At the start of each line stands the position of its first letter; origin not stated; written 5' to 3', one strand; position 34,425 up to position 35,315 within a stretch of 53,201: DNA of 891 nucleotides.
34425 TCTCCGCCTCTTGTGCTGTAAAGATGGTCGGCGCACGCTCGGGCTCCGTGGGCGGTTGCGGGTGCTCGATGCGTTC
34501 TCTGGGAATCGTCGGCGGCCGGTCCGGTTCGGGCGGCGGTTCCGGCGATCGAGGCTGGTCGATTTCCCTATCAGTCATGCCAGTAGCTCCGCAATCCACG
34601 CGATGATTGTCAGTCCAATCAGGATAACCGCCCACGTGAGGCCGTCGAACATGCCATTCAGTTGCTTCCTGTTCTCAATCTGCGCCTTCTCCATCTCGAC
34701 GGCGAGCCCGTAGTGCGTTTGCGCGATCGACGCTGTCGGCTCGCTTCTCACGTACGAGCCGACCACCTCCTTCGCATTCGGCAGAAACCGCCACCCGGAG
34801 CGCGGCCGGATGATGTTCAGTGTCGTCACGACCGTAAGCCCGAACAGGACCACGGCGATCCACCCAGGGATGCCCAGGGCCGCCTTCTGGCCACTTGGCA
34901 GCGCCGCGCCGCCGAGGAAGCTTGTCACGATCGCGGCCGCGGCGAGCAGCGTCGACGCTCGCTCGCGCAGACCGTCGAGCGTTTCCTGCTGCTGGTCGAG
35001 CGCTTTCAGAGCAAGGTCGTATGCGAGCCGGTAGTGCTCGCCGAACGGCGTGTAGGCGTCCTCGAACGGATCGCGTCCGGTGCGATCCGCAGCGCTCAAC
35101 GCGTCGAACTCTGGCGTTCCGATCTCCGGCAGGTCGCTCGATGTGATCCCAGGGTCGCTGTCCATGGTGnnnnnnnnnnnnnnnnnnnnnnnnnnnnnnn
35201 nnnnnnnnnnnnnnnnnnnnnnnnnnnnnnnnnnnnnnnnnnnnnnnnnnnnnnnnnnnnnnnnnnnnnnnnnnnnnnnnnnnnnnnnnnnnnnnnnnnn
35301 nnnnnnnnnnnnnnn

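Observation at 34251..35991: Tightly coupled HEPN-like (TIGR02391) / 3-TM protein / twin proline-rich micro-ORF module on the island: candidate undescribed toxin or abortive-infection-type system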

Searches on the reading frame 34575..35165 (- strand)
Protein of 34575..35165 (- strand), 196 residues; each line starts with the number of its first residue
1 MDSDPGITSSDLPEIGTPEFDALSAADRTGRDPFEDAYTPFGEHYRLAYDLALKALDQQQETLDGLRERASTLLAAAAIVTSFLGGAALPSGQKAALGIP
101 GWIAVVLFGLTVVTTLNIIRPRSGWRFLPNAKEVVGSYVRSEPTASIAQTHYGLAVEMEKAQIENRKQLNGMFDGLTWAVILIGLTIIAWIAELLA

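Call 3: search_protein_families(library=pfam, proteins=[window:34575-35165:-], max_evalue=0.1)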
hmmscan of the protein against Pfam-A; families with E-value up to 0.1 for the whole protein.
window:34575-35165:- (196 aa): 3 families
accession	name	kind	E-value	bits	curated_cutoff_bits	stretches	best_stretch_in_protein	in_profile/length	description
PF24838.2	8xMP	-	0.025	14.8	30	0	151-184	3-36/136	Octameric membrane protein family (8xMP)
PF18184.6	SLATT_3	-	0.098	13.3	26.3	0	54-125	10-75/155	SMODS and SLOG-associating 2TM effector domain 3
PF08122.17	NDUF_B12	-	0.098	12.9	22.7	0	161-188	14-41/55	NADH-ubiquinone oxidoreductase B12 subunit family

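Call 4: search_protein_families(library=ncbifam, proteins=[window:34575-35165:-], max_evalue=0.1)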
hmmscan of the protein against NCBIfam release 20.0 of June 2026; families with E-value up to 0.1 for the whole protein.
window:34575-35165:- (196 aa): 0 families

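Call 5: search_protein_families(library=padloc, proteins=[window:34575-35165:-], max_evalue=0.1)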
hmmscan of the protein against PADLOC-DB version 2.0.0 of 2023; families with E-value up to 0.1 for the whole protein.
window:34575-35165:- (196 aa): 0 families

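Call 17: find_homologous_proteins(query=window:34575-35165:-)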
Query window:34575-35165:- (196 aa): 4 proteins with E <= 0.001 among 837 candidates.
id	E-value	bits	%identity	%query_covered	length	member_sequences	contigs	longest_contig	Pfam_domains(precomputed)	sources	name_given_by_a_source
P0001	4.0e-123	426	100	100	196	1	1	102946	-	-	-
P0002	1.9e-84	300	83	84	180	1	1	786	-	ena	-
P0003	2.5e-28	117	55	51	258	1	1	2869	-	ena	-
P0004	2.0e-19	88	36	77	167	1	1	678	-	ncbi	-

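Call 22: find_encoding_contigs(protein=P0003, flank=5000, max_places=3)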
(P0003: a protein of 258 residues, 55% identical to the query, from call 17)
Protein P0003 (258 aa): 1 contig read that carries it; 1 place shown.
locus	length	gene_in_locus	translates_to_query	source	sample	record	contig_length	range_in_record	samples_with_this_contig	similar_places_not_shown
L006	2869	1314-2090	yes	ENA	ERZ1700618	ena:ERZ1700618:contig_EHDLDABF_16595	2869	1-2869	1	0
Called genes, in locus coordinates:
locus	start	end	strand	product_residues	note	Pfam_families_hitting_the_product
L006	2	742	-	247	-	?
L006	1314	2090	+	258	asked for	-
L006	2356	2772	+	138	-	PF00376:MerR, PF13411:MerR_1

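Call 35: find_encoding_contigs(protein=P0002, flank=3000, max_places=3)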
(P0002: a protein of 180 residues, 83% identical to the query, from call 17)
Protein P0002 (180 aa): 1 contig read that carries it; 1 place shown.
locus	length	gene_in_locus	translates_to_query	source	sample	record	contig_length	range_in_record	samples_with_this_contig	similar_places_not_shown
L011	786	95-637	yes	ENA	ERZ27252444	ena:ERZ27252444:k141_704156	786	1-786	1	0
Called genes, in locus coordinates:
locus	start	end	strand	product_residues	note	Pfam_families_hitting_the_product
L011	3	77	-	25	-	?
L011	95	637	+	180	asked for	-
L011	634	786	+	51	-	?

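Call 36: find_encoding_contigs(protein=P0004, flank=3000, max_places=3)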
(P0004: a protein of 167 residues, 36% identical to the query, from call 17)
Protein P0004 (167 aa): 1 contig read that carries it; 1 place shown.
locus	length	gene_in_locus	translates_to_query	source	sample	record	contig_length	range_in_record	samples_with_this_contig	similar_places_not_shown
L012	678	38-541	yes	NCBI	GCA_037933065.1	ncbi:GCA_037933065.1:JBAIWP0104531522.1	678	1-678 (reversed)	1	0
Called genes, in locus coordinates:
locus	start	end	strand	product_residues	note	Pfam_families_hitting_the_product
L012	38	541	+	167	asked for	-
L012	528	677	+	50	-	?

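Call 58: search_protein_representatives(alignment_id=A4)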
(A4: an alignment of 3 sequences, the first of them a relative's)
Query: 3 sequences, 183 profile positions. Proteins with E-value up to 0.001 (for the whole library): 2349; up to 1e-10: 1033; up to 1e-30: 24. The best 150 are listed.
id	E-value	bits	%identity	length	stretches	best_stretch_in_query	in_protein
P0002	2.5e-96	337.1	-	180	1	5-183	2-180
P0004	3.1e-76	271.6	-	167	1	16-183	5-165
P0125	1.0e-42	162.4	-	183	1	30-183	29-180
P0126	3.5e-40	154.1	-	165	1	19-182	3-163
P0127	1.0e-38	149.4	-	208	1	31-182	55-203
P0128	1.5e-36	142.3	-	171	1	29-183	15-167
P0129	3.8e-36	141.0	-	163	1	30-181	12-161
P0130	3.3e-35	137.9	-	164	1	28-182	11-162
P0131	1.3e-34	136.0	-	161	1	29-182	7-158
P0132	1.0e-33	133.1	-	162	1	22-181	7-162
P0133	1.7e-33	132.3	-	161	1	34-181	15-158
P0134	1.7e-33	132.3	-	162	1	30-181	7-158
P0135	3.8e-33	131.2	-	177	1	29-179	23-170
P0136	5.9e-33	130.6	-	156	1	34-183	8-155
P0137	6.8e-33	130.4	-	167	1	27-181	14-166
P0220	8.2e-26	107.3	-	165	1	32-182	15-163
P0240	7.9e-25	104.1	-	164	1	32-183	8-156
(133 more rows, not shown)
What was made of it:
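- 34575..35165 (-): Gene 2, 196 aa: membrane protein with three hydrophobic helices, member of a large unnamed family. The first ~33 codons are lineage-specific and predicted disordered. The family has 2349 clusters at E<=1e-3 (call 58).
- On Unnamed ~160-aa three-helix membrane family (gene 2): 2349 cluster representatives at E<=1e-3 and 1033 at E<=1e-10, most of them 155-170 aa and matching profile positions about 30-183 (call 58).
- The family is very large (call 58).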

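Call 62: search_protein_families(library=pfam, alignment_id=A5, max_evalue=0.01)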
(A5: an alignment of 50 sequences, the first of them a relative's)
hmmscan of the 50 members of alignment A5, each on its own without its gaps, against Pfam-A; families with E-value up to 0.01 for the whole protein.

A. member 1, P0001 (196 aa): 0 families

B. families by the number of members that match (of 50 scanned): 10 families
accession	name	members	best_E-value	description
PF01769.21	MgtE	2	0.0035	Divalent cation transporter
PF08592.16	Anthrone_oxy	1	0.00037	Anthrone oxygenase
PF13997.11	YqjK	1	0.00071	YqjK-like protein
PF03994.20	DUF350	1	0.001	Domain of Unknown Function (DUF350)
PF24838.2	8xMP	1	0.0036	Octameric membrane protein family (8xMP)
PF11670.13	MSP1a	1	0.0046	Major surface protein 1a (MSP1a)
PF01545.26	Cation_efflux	1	0.0046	Cation efflux family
PF03219.20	TLC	1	0.0046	TLC ATP/ADP transporter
PF07332.16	Phage_holin_3_6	1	0.0079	Putative Actinobacterial Holin-X, holin superfamily III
PF18184.6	SLATT_3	1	0.0081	SMODS and SLOG-associating 2TM effector domain 3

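Call 66: find_related_loci(query=A4, collection=genome_contigs, flank=5000)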
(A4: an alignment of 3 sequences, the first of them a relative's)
Query A4 (196 aa) in genome_contigs; peptide patterns used: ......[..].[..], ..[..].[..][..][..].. (x = any residue, [..] = any of these).
107 stretches matched a pattern, but none encodes a relative of the query by tblastn (E <= 1e-3).
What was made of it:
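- Tried and rejected: The three-sequence alignment matched nothing (call 66).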

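Call 67: find_homologous_proteins(query=A5, max_evalue=0.00001)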
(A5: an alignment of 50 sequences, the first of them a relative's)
Query A5 (50 sequences) (196 aa, profile of the alignment): 25 proteins with E <= 0.00001 among 8000 candidates.
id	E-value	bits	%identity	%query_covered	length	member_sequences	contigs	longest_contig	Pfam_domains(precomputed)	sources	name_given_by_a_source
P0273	2.7e-57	211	38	77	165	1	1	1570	PF18967.6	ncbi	-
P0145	2.9e-57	211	34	78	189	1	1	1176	-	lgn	-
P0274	9.4e-52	193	36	81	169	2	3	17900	-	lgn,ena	-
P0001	1.4e-51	192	100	100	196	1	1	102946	-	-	-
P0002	7.9e-51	190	83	84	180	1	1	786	-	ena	-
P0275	7.8e-50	187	31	80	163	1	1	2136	PF18967.6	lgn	-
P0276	4.0e-48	181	33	76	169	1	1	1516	PF18967.6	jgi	jgi:hypothetical protein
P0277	5.3e-48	181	29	76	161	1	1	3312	-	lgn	-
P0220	5.5e-48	181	32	72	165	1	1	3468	PF18967.6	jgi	jgi:hypothetical protein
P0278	7.2e-48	180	31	76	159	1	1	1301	PF18967.6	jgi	jgi:hypothetical protein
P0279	8.9e-48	180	34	76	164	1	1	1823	-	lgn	-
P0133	9.5e-48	180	41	76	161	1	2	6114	-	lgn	-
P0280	3.8e-47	178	29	76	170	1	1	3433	-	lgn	-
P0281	5.2e-46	174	32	76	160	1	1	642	-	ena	-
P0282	8.8e-46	174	28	76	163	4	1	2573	PF18967.6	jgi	jgi:hypothetical protein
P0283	1.1e-45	173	30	83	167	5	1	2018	PF18967.6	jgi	jgi:hypothetical protein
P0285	8.6e-45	170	28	76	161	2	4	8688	-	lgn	-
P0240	1.1e-44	170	30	79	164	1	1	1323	PF18967.6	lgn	-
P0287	6.4e-40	155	33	77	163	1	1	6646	-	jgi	jgi:hypothetical protein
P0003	3.6e-13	68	55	51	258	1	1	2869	-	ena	-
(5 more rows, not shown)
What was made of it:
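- Closest known: SLATT / PycTM two-TM effector domains. Same: PF18967 is precomputed for some relatives (call 67).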

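Call 68: search_protein_families(library=pfam, proteins=[P0273, P0275, P0276, P0220, P0240, P0282, P0283, P0001, P0004], max_evalue=10)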
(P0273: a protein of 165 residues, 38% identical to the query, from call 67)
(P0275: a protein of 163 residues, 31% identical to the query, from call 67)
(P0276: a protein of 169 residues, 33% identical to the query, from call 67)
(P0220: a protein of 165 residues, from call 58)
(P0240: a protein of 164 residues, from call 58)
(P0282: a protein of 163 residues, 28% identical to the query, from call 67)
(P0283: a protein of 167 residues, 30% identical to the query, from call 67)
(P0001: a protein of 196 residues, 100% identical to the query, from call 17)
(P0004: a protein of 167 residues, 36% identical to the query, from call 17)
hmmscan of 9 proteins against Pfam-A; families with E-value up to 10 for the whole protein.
P0273 (165 aa): 0 families

P0275 (163 aa): 4 families
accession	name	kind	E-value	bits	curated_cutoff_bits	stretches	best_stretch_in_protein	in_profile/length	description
PF06197.19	DUF998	-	0.00028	21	30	2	33-91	104-161/184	Protein of unknown function (DUF998)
PF23600.1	DUF7139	-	0.035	14.2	30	1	35-95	57-116/150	Domain of unknown function (DUF7139)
PF03918.19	CcmH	-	0.042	13.6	25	1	59-91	92-124/143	Cytochrome C biogenesis protein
PF13567.11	DUF4131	-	0.24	11.5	31.6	1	41-89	13-54/165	Domain of unknown function (DUF4131)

P0276 (169 aa): 4 families
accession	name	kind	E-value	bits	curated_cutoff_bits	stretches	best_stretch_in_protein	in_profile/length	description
PF06197.19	DUF998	-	0.00084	19.5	30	1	37-92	102-156/184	Protein of unknown function (DUF998)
PF18184.6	SLATT_3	-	0.019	15.6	26.3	1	27-101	10-80/155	SMODS and SLOG-associating 2TM effector domain 3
PF14015.11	DUF4231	-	0.087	13.7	24.7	1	46-101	19-76/103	Protein of unknown function (DUF4231)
PF18967.5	PycTM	-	0.91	10.4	27.2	1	63-93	4-34/107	Pycsar effector protein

P0220 (165 aa): 4 families
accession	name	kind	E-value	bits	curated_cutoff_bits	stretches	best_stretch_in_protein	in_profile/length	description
PF13997.11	YqjK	-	0.00071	20.4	28.1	2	54-103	20-69/73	YqjK-like protein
PF18184.6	SLATT_3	-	0.028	15.1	26.3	1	24-99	10-81/155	SMODS and SLOG-associating 2TM effector domain 3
PF14015.11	DUF4231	-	0.057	14.3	24.7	1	43-100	19-78/103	Protein of unknown function (DUF4231)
PF11239.13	DUF3040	-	0.62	10.8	24.7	1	11-81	21-80/84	Protein of unknown function (DUF3040)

P0240 (164 aa): 2 families
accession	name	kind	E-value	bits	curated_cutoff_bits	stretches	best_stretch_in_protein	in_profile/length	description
PF18184.6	SLATT_3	-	0.012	16.3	26.3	1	19-85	12-72/155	SMODS and SLOG-associating 2TM effector domain 3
PF14015.11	DUF4231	-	1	10.3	24.7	1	21-77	9-57/103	Protein of unknown function (DUF4231)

P0282 (163 aa): 3 families
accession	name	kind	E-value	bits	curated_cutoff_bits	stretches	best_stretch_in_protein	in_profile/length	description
PF06197.19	DUF998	-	0.0017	18.5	30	1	31-91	102-161/184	Protein of unknown function (DUF998)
PF17197.9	DUF5134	-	0.17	12.3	29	1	47-97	85-125/152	Domain of unknown function (DUF5134)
PF14015.11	DUF4231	-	0.37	11.7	24.7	1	40-94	19-75/103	Protein of unknown function (DUF4231)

P0283 (167 aa): 2 families
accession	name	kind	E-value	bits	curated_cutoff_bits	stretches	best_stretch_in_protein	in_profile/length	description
PF19053.6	EccD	-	0.0012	18.3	30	1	29-91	238-300/339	EccD-like transmembrane domain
PF19121.6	DUF5805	-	0.37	11.6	28.5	1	106-139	20-53/67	Family of unknown function (DUF5805)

P0001 (196 aa): 5 families
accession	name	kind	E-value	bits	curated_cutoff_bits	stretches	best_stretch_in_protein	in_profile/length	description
PF24838.2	8xMP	-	0.025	14.8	30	1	151-184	3-36/136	Octameric membrane protein family (8xMP)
PF18184.6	SLATT_3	-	0.098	13.3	26.3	1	54-125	10-75/155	SMODS and SLOG-associating 2TM effector domain 3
PF08122.17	NDUF_B12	-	0.098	12.9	22.7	1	161-188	14-41/55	NADH-ubiquinone oxidoreductase B12 subunit family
PF06196.17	DUF997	-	0.67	10.4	26.3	1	74-116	16-58/77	Protein of unknown function (DUF997)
PF18967.5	PycTM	-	1.8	9.4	27.2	1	94-124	6-36/107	Pycsar effector protein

P0004 (167 aa): 1 family
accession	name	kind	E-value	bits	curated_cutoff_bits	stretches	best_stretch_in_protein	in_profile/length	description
PF19928.4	DUF6391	-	0.18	12.4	33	1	18-85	48-114/134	Domain of unknown function (DUF6391)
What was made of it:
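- SLATT_3 hits with E 0.012-0.098 in 4 of 9 members (call 68). PF18967 (named PycTM in call 68) is the precomputed Pfam entry for 8 of 25 relatives (call 67).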

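Call 69: find_encoding_contigs(protein=P0274, flank=5000, max_places=3)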
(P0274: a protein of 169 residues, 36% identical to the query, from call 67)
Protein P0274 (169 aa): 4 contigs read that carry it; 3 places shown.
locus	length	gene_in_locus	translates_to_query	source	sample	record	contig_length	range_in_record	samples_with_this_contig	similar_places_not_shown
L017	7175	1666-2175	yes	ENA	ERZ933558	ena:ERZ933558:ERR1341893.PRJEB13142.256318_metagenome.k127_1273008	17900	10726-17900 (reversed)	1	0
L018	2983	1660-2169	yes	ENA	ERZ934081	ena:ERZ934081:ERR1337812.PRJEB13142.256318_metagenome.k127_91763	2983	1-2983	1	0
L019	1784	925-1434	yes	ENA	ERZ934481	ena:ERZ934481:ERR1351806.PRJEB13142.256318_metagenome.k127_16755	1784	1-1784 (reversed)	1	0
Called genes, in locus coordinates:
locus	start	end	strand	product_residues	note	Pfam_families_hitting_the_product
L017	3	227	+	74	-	?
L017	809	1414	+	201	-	-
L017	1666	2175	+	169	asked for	-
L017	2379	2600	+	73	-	-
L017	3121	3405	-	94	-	-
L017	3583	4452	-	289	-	PF11155:DUF2935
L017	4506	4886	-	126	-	PF13473:Cupredoxin_1, PF00127:Copper-bind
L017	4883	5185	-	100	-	-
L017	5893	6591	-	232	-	PF00072:Response_reg, PF00486:Trans_reg_C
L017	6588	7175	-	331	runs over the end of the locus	PF00512:HisKA, PF02518:HATPase_c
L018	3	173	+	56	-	?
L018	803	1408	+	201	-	-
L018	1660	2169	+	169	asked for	-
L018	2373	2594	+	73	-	-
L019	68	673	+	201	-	-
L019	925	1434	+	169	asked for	-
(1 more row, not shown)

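Call 70: find_encoding_contigs(protein=P0285, flank=5000, max_places=4)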
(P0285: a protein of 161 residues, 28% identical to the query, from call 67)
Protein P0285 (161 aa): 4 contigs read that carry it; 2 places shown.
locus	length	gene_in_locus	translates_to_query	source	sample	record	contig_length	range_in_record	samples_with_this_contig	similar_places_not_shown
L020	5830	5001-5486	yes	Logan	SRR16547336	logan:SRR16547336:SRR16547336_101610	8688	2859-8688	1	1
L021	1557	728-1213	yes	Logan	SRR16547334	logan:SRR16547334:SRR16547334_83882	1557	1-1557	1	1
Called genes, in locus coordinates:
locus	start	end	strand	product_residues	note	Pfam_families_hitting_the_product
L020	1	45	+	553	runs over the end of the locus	PF13641:Glyco_tranf_2_3, PF00535:Glycos_transf_2, PF13632:Glyco_trans_2_3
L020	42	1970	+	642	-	-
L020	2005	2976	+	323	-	PF14344:DUF4397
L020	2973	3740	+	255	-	PF04203:Sortase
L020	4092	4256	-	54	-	-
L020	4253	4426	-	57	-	-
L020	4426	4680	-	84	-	-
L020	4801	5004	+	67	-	-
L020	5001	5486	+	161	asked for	-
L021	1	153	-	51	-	?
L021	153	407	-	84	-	-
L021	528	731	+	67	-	-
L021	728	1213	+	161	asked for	-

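Call 71: find_encoding_contigs(protein=P0287, flank=5000, max_places=3)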
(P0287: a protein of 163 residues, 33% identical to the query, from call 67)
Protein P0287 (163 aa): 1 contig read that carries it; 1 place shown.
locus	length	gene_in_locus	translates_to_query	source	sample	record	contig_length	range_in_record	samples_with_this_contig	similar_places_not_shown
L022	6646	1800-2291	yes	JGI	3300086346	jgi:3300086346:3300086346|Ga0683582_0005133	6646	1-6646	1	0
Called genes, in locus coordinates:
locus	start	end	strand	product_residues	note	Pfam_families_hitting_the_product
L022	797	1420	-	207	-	-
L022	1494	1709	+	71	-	PF13619:KTSC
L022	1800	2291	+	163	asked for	-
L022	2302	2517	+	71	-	-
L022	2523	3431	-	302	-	PF00528:BPD_transp_1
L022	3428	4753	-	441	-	PF17210:SdrD_B (weak), PF13620:CarboxypepD_reg (faint), PF22904:NOMO1-like_2nd (weak), PF00528:BPD_transp_1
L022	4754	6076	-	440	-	PF01547:SBP_bac_1, PF13531:SBP_bac_11 (faint), PF13416:SBP_bac_8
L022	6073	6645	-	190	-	?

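Call 72: find_encoding_contigs(protein=P0133, flank=5000, max_places=3)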
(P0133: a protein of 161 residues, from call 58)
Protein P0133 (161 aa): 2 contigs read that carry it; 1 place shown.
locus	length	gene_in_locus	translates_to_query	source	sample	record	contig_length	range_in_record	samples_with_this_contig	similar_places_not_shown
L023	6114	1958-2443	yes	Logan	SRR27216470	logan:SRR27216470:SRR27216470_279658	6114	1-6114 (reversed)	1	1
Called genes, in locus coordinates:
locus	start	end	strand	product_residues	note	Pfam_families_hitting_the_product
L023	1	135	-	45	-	?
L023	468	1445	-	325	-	PF02899:Phage_int_SAM_1 (weak), PF13102:Phage_int_SAM_5 (faint), PF13495:Phage_int_SAM_4, PF00589:Phage_integrase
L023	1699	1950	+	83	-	-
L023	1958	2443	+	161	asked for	-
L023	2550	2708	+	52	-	-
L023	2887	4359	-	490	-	PF05065:Phage_capsid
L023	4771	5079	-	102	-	-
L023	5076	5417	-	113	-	-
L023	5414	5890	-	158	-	-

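Call 74: search_dna_similar(query=window:34575-35165:-, collection=phages, mode=protein, max_evalue=0.01, max_rows=30)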
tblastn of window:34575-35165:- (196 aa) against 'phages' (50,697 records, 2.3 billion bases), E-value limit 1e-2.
No match.

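Call 75: search_dna_similar(query=window:34575-35165:-, collection=plasmids, mode=protein, max_evalue=0.01, max_rows=30)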
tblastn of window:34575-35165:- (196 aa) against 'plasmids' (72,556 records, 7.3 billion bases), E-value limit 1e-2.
Records with a match: 1; places in all: 1; records where one place covers at least 80% of the query: 0.
Best place of each record, by identity: <60% 1.
By first word of the organism name: Streptomyces 1.
By predicted mobility (MOB-suite, as given by PLSDB): mobilizable 1.
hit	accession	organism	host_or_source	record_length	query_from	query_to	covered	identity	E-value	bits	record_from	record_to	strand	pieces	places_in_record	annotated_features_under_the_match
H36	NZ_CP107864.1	Streptomyces europaeiscabiei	-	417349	43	196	79%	29.9%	3e-6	54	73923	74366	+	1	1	hypothetical protein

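Call 76: get_annotated_region(hit=H36, flank=5000)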
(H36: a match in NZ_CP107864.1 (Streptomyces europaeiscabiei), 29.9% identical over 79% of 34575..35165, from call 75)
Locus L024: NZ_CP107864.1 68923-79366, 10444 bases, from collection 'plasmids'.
description: Streptomyces europaeiscabiei strain NBC_00497 plasmid unnamed1, complete sequence
organism: Streptomyces europaeiscabiei (NCBI taxid 146819)
taxonomy: Bacteria; Actinomycetota; Actinomycetes; Kitasatosporales; Streptomycetaceae; Streptomyces; Streptomyces europaeiscabiei
host: -; source: -; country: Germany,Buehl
typing (MOB-suite, as given by PLSDB): mobilizable; replicon rep_cluster_43; relaxase MOBP
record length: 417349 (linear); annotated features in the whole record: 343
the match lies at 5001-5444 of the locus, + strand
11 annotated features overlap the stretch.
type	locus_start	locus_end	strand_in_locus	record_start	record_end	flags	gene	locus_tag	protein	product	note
CDS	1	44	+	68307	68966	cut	-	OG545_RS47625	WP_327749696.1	hypothetical protein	-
CDS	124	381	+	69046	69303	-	-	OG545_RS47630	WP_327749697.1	hypothetical protein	-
CDS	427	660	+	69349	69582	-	-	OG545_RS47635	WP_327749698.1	hypothetical protein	-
CDS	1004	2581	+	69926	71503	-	-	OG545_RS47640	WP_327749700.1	pentapeptide repeat-containing protein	-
CDS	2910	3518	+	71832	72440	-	-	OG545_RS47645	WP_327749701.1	hypothetical protein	-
CDS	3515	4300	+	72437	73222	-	-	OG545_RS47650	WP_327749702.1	hypothetical protein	-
CDS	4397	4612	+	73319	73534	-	-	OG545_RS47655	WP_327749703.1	hypothetical protein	-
CDS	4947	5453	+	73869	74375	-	-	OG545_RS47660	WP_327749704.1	hypothetical protein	-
CDS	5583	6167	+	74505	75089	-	-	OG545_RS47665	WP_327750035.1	HU family DNA-binding protein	-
CDS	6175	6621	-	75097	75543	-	-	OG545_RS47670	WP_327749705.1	hypothetical protein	-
CDS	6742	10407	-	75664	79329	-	-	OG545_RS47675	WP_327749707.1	hypothetical protein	-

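Call 80: search_protein_families(library=padloc, alignment_id=A5, max_evalue=1)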
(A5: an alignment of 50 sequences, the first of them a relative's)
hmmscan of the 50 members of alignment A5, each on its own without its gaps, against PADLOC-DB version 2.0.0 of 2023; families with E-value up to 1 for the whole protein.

A. member 1, P0001 (196 aa): 0 families

B. families by the number of members that match (of 50 scanned): 10 families
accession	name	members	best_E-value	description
PDLC02363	PycTM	7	0.0061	-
PDLC00779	Cyclase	2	0.0089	oligonucleotide-cyclase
PDLC02364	PycTM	2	0.0097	-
PDLC03795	RTasSLATT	1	0.0011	DRT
PDLC00720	Effector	1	0.0034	4TM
PDLC01174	CorA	1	0.0038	CorA-like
PDLC02365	PycTM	1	0.0052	-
PDLC03841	LeoBC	1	0.0094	-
PDLC00702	Effector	1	0.019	2TM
PDLC01043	CorA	1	0.028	CorA-like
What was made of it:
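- On Pycsar / SLATT-type membrane effector (gene 2): Relatives give only weak hits (calls 62, 68, 80).
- Closest known: SLATT / PycTM two-TM effector domains. Same: Gene 2 and its relatives give repeated weak hits to these models over that same region (calls 3, 68, 80).
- PADLOC PycTM models hit up to 10 of 50 members, and RTasSLATT hits 1 (call 80). Gene 2 relatives give weak hits to membrane effectors of Pycsar, CBASS and DRT systems (calls 68, 80). There are repeated weak SLATT/PycTM hits (calls 68, 80).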

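Call 84: search_protein_families(library=phrogs, proteins=[window:34575-35165:-], max_evalue=0.01)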
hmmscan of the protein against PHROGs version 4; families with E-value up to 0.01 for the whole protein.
window:34575-35165:- (196 aa): 1 family
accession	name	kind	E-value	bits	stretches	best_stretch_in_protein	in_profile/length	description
phrog_1193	-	other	0.0045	18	0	157-193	31-68/76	hemolysin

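Call 89: predict_structure(alignment_id=A7)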
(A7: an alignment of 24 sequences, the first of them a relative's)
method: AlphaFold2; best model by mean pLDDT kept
length: 196 residues; sequences in the alignment: 24
mean_pLDDT: 82.3   pTM: 0.67
mean pLDDT of the five models: 82.3, 82.0, 79.7, 79.0, 77.8
residues with pLDDT >= 90: 88; 70-90: 64; 50-70: 42; < 50: 2
segments of 3 or more residues with pLDDT < 50: none
pLDDT, mean of each block of 10 residues (from residue 1): 64 59 56 55 84 91 94 93 84 74 93 93 84 85 82 89 93 94 93 90
secondary structure, 60 per line:
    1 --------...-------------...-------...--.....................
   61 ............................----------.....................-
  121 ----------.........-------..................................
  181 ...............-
elements in order: H40-88 H99-119 H131-139 H147-195
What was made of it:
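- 34575..35165 (-): AF2 pLDDT is 82, with helices at 40-88, 99-119 and 147-195 and pLDDT 55-64 over residues 1-40 (call 89).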
